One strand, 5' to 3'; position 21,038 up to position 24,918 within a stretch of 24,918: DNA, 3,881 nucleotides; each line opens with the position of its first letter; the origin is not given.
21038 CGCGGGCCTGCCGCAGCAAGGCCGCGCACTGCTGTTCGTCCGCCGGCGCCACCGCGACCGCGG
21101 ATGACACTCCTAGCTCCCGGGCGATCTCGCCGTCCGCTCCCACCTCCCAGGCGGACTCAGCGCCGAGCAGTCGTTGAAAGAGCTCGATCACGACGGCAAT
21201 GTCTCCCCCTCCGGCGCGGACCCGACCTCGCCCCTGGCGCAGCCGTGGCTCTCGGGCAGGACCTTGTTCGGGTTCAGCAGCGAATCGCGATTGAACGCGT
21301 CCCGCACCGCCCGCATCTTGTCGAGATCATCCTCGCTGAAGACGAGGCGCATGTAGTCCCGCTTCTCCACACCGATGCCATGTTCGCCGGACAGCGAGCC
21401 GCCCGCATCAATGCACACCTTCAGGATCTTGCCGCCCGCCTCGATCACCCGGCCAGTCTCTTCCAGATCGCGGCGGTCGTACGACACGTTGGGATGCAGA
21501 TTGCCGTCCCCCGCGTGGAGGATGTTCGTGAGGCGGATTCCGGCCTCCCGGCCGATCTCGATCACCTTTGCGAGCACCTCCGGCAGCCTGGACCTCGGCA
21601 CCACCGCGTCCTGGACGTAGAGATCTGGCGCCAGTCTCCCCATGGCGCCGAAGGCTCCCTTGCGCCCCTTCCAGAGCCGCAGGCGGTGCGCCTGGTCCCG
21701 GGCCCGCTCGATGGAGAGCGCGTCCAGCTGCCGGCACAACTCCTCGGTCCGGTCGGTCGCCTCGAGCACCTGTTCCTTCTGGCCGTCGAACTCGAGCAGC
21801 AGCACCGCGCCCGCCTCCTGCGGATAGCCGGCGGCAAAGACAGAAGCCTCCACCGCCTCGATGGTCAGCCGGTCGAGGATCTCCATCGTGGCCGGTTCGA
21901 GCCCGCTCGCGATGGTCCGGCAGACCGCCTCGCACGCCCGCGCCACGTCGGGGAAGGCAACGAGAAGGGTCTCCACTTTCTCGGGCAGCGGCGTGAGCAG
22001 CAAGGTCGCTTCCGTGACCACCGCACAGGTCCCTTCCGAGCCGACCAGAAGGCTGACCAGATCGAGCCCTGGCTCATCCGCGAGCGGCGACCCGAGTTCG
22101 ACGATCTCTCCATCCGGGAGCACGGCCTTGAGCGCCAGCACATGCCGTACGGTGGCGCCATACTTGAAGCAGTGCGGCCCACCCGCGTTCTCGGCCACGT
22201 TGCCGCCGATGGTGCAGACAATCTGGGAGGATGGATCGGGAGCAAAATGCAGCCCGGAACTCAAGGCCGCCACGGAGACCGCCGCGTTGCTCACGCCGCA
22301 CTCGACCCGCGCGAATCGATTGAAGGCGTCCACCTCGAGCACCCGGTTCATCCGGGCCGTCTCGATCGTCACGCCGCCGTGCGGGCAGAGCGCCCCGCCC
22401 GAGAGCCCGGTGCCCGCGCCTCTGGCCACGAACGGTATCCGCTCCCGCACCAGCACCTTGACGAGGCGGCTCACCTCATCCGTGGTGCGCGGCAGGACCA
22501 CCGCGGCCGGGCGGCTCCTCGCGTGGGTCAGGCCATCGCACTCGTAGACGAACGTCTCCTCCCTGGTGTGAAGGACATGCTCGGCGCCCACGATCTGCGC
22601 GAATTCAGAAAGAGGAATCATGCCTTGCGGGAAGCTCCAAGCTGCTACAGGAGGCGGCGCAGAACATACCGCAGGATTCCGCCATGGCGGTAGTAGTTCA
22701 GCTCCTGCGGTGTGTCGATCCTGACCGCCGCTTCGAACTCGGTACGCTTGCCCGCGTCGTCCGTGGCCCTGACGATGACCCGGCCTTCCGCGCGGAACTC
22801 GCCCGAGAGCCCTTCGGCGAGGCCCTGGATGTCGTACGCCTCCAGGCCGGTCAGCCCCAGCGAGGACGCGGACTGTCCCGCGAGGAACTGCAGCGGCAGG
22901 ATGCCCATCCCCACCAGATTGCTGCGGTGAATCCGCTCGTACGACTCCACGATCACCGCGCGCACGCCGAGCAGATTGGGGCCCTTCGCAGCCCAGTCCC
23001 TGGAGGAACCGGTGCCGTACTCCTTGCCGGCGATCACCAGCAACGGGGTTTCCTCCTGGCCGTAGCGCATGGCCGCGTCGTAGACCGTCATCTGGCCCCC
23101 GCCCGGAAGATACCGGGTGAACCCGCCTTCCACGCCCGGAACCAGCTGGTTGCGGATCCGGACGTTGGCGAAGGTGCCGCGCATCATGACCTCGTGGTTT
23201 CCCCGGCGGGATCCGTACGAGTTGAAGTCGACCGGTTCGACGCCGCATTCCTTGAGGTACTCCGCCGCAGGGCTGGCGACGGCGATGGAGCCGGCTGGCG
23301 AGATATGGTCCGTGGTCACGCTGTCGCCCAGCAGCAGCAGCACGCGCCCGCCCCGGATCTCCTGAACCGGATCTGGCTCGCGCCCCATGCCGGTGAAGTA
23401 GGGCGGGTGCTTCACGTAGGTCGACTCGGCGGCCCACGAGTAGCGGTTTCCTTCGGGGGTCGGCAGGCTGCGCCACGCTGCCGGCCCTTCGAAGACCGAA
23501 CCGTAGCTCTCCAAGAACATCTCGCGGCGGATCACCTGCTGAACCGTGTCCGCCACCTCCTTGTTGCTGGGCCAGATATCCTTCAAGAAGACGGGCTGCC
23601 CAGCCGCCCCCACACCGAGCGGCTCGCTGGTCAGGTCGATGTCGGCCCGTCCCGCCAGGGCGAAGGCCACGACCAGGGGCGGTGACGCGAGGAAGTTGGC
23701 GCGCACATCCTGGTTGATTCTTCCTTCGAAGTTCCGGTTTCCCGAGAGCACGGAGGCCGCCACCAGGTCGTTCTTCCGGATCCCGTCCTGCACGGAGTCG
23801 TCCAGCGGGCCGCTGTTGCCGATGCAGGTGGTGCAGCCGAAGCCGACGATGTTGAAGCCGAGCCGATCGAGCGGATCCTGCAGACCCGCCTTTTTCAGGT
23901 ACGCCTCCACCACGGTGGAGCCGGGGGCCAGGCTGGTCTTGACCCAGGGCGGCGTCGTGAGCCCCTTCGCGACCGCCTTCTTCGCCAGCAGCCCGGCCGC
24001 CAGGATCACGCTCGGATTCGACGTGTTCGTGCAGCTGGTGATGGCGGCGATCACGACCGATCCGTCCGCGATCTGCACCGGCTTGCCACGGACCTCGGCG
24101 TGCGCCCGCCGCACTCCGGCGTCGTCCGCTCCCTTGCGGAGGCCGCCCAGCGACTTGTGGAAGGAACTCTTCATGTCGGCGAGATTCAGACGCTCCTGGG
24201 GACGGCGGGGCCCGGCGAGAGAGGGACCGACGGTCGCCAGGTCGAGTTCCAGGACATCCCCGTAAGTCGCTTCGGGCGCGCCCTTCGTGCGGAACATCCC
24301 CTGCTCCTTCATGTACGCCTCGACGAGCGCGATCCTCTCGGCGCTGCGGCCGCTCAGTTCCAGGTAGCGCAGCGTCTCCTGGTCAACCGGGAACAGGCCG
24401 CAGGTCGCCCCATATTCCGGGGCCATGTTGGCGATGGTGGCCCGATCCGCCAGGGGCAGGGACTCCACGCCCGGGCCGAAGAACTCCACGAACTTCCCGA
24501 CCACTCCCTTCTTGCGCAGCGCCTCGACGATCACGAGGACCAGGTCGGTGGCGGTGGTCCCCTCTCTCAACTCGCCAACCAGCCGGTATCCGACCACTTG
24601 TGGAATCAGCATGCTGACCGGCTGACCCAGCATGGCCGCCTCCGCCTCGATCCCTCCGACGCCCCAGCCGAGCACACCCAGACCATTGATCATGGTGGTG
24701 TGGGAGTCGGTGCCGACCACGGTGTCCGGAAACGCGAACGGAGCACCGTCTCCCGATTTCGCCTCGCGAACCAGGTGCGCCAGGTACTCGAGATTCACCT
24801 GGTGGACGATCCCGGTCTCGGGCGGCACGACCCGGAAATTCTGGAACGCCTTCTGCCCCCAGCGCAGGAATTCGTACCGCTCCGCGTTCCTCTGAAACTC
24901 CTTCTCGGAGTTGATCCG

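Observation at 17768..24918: Glycolate-oxidase genes translationally coupled to a GT2 glycosyltransferase and a DinG-like helicase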

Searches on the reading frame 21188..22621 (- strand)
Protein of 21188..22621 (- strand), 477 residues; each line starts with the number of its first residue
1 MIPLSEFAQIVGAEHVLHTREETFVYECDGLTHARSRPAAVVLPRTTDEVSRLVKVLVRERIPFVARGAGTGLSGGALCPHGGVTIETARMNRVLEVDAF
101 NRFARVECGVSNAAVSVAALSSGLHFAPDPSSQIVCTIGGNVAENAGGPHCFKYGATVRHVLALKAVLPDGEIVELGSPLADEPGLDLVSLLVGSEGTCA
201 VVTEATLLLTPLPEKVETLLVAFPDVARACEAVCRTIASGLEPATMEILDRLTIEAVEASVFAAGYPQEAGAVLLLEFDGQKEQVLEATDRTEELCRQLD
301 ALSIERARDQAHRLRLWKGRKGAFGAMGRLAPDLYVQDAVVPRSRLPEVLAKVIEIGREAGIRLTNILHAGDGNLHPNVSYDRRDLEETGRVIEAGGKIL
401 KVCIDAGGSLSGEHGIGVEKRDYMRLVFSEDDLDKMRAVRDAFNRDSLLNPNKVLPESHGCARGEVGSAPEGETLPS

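Call 12: search_protein_families(library=ncbifam, proteins=[window:21188-22621:-], max_evalue=0.001)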
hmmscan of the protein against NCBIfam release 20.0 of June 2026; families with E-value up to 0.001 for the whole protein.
window:21188-22621:- (477 aa): 11 families
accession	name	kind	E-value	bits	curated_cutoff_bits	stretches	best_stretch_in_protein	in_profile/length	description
NF008408.0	PRK11230.1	equivalog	4.3e-143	477.4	897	1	8-463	26-480/499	glycolate oxidase subunit GlcD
TIGR00387.1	glcD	equivalog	1.4e-136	455.6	567.9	1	41-453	1-413/413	glycolate oxidase subunit GlcD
NF049975.1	2HglutDHaseYdiJ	equivalog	2.5e-44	151.3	1350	2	37-175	51-191/1018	D-2-hydroxyglutarate dehydrogenase YdiJ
NF053785.1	DcplphribOxDprE1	equivalog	3.1e-15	56.3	500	1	29-211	6-182/449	decaprenylphosphoryl-beta-D-ribose oxidase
NF041226.1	BagK_FevA1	equivalog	5.5e-12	44.8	800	1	15-213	17-207/453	bagremycin/ferroverdin biosynthesis FAD-dependent oxygenase BagK/FevA1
NF041227.1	BagG_FevA2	exception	5e-10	38.6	850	1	14-212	21-210/455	bagremycin/ferroverdin biosynthesis FAD-dependent oxygenase BagG/FevA2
NF008439.0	PRK11282.1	equivalog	2e-09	36.8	284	1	53-224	14-185/358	glycolate oxidase subunit GlcE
TIGR01679.1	bact_FAD_ox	subfamily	1.2e-06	27.7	292.25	1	36-178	10-145/419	FAD-linked oxidoreductase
NF008387.0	PRK11183.1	equivalog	1e-05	24.3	391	1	5-99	13-111/570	D-lactate dehydrogenase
TIGR01677.1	pln_FAD_oxido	subfamily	1.3e-05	23.9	383.1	1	37-170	33-170/560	FAD-dependent oxidoreductase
NF010480.0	PRK13905.1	equivalog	0.0002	20.3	259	1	41-175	37-163/303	UDP-N-acetylmuramate dehydrogenase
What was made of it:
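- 21188..22621 (-): glcD-like FAD-linked 2-hydroxyacid oxidase/dehydrogenase subunit, 477 aa. NCBIfam GlcD 477 bits, below the equivalog cut-off of 897 (call 12).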

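Call 38: list_cluster_members(proteins=[window:21188-22621:-, window:19845-21191:-, window:18523-19848:-, window:13470-14681:-])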
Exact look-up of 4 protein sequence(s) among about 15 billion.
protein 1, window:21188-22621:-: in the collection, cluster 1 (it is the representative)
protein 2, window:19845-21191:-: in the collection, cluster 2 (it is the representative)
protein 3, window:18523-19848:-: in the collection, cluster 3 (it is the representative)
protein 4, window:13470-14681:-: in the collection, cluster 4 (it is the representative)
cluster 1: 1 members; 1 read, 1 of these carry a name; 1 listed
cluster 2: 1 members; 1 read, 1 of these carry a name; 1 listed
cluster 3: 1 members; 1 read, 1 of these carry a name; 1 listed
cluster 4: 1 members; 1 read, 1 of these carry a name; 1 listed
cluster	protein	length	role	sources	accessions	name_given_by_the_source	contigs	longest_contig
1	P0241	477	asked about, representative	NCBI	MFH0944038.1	MAG: FAD-linked oxidase C-terminal domain-containing protein [Planctomycetota bacterium]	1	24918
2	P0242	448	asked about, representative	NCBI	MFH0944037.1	MAG: FAD-binding oxidoreductase [Planctomycetota bacterium]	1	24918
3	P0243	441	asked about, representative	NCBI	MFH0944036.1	MAG: (Fe-S)-binding protein [Planctomycetota bacterium]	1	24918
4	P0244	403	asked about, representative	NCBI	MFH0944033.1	MAG: hypothetical protein V2A76_02445 [Planctomycetota bacterium]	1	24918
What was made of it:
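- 21188..22621 (-): Same protein as NCBI MFH0944038 (call 38).
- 19845..21191 (-): glcE-like FAD-binding subunit, 448 aa. GTG start inside a GTGA overlap with the glcD stop. Same protein as NCBI MFH0944037 (call 38).
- On GlcDEF-type three-subunit 2-hydroxyacid oxidase: NCBI names the three proteins only generically (call 38).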

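Call 54: search_solved_structures(query=window:21188-22621:-, max_evalue=1e-20)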
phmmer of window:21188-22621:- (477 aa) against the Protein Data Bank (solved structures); distinct sequences matched with E-value up to 1e-20: 10.
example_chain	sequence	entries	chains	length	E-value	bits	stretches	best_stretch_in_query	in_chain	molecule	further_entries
9qgz_A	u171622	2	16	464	1.8e-73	251.1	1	6-455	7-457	Glycolate oxidase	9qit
7qh2_C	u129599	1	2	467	8.6e-70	239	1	8-455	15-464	Lactate dehydrogenase (NAD(+),ferredoxin) subunit LctD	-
8jdc_A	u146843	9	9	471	5.4e-58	200.1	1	9-455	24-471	Probable D-lactate dehydrogenase, mitochondrial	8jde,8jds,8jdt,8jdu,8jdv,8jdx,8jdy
8jdb_A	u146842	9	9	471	1.4e-56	195.4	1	9-455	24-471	Probable D-lactate dehydrogenase, mitochondrial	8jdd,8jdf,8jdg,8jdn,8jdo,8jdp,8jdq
3pm9_A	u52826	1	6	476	1e-44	156.3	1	5-454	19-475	Putative oxidoreductase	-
6lpn_A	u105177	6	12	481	3.8e-37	131.4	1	28-457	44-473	D-2-hydroxyglutarate dehydrogenase, mitochondrial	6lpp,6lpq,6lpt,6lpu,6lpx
4bby_A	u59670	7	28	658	1.1e-24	90.2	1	38-252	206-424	ALKYLDIHYDROXYACETONEPHOSPHATE SYNTHASE, PEROXISOMAL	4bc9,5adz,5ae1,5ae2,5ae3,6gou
4bc7_A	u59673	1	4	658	1.1e-24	90.2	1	38-252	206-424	ALKYLDIHYDROXYACETONEPHOSPHATE SYNTHASE, PEROXISOMAL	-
4bca_A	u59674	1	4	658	1.3e-24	90.1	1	38-252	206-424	ALKYLDIHYDROXYACETONEPHOSPHATE SYNTHASE, PEROXISOMAL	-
2uuu_A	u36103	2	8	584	7.7e-24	87.5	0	34-250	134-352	ALKYLDIHYDROXYACETONEPHOSPHATE SYNTHASE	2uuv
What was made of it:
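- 21188..22621 (-): Nearest solved chains are 9qgz 'Glycolate oxidase' (1.8e-73) and LctD 7qh2 (call 54).
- On GlcDEF-type three-subunit 2-hydroxyacid oxidase: Nearest solved chain is 9qgz 'Glycolate oxidase' (call 54). Close solved relatives include both a glycolate oxidase and lactate dehydrogenases (call 54).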

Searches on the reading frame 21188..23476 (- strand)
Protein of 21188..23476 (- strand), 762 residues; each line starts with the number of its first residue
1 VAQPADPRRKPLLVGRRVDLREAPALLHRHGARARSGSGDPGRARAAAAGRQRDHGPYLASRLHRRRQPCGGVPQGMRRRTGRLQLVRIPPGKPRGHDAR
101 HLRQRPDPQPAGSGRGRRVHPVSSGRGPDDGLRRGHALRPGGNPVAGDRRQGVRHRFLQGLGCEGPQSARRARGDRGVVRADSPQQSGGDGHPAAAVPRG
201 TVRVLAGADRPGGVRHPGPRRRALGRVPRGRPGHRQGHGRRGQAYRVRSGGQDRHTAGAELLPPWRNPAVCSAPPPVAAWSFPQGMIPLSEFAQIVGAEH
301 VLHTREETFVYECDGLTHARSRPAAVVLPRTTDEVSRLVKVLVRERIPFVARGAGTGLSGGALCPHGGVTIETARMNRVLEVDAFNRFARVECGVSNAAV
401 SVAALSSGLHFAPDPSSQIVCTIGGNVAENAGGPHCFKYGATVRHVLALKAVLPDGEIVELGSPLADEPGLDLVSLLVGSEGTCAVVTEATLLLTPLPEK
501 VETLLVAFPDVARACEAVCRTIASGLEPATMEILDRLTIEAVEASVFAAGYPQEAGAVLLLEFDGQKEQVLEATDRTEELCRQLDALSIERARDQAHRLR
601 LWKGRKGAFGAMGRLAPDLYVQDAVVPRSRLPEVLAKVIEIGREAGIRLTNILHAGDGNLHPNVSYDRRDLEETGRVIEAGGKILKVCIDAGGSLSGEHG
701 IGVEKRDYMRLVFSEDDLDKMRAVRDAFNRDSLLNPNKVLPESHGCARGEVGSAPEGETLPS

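Call 4: search_protein_families(library=pfam, proteins=[window:21188-23476:-], max_evalue=0.01)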
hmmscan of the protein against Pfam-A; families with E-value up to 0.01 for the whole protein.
window:21188-23476:- (762 aa): 2 families
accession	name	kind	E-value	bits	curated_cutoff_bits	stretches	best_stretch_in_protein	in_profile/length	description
PF02913.24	FAD-oxidase_C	-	1.5e-61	208.7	21.2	1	497-739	1-248/248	FAD linked oxidases, C-terminal domain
PF01565.28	FAD_binding_4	-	3.1e-38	131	26.4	1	323-462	1-139/139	FAD binding domain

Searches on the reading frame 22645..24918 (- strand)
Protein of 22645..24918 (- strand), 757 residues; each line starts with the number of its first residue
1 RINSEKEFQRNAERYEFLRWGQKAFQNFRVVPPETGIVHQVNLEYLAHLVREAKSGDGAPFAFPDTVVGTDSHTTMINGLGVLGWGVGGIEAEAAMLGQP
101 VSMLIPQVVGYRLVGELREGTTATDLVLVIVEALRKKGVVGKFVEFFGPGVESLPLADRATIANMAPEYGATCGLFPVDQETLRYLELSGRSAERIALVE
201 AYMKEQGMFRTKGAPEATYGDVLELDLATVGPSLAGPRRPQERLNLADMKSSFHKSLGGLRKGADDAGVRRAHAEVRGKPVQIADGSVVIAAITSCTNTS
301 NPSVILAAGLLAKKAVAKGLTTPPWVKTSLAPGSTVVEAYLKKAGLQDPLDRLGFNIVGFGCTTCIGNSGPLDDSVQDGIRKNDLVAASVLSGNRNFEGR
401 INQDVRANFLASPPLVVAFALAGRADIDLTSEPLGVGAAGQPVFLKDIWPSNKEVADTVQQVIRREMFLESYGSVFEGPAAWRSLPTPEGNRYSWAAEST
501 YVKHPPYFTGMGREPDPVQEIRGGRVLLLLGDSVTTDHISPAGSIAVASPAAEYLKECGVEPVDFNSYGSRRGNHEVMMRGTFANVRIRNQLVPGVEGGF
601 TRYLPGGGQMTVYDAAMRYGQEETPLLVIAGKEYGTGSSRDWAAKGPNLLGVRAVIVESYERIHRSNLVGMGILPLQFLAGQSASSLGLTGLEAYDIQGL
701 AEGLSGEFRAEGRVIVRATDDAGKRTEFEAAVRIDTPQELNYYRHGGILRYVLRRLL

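Call 4: search_protein_families(library=pfam, proteins=[window:22645-24828:-], max_evalue=0.01)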
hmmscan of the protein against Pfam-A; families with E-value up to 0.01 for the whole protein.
window:22645-24828:- (727 aa): 2 families
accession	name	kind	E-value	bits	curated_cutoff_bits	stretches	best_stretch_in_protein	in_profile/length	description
PF00330.25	Aconitase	-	5.6e-138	461.2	28.7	1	2-393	103-463/463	Aconitase family (aconitate hydratase)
PF00694.25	Aconitase_C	-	1e-44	152.5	22.8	1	522-649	2-129/131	Aconitase C-terminal domain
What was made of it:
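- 22645..24918 (-): acnA, aconitate hydratase A. The 5' end is cut by the end of the contig and 757 aa are present. Pfam Aconitase plus Aconitase_C (call 4).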

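Call 12: search_protein_families(library=ncbifam, proteins=[window:22645-24918:-], max_evalue=0.001)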
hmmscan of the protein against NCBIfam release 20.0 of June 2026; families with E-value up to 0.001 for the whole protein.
window:22645-24918:- (757 aa): 25 families
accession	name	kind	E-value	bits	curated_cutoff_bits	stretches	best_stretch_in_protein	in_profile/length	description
NF006757.0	PRK09277.1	subfamily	0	1206.6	686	1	3-756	146-884/888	aconitate hydratase AcnA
TIGR01341.1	aconitase_1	equivalog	0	1176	945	1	2-757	127-876/876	aconitate hydratase AcnA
NF009520.0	PRK12881.1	subfamily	0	1153.3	905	1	3-757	144-891/893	aconitate hydratase AcnA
TIGR02333.1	2met_isocit_dHY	equivalog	9.9e-215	715.2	1419.85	1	3-751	136-851/858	Fe/S-dependent 2-methylisocitrate dehydratase AcnD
NF005558.0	PRK07229.1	equivalog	2.6e-94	317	612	2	7-425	70-409/647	aconitate hydratase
TIGR01340.1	aconitase_mito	equivalog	8.9e-70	235.9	825.35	3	9-251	108-332/745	aconitate hydratase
TIGR01342.1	acon_putative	hypoth_equivalog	1.6e-68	231.5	719.15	3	10-243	70-275/655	putative aconitate hydratase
NF009116.0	PRK12466.1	subfamily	1.2e-44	152.6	531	1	64-424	123-461/472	3-isopropylmalate dehydratase large subunit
NF001614.1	PRK00402.1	subfamily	9.9e-42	143.1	385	2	65-249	115-285/415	aconitase/3-isopropylmalate dehydratase large subunit family protein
NF004016.0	PRK05478.1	subfamily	3e-40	138.2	510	1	65-424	123-459/468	3-isopropylmalate dehydratase large subunit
TIGR02086.1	IPMI_arch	subfamily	6e-34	117.4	410.15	2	31-249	90-280/411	3-isopropylmalate dehydratase/homoaconitate hydratase family large subunit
TIGR01343.1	hacA_fam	subfamily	2.1e-33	115.5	385.7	2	65-249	112-282/412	homoaconitate hydratase family protein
TIGR02083.1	LEU2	equivalog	2e-31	109.4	610.65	2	65-248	115-284/419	3-isopropylmalate dehydratase large subunit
TIGR00170.1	leuC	equivalog_domain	5.5e-30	104.4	560.25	1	65-424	122-459/466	3-isopropylmalate dehydratase large subunit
TIGR00139.1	h_aconitase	equivalog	2.9e-27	95.4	529.9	2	61-230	112-296/709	homoaconitase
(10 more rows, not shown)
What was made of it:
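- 22645..24918 (-): NCBIfam aconitase_1/AcnA, 1176-1207 bits, above the cut-offs (call 12).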
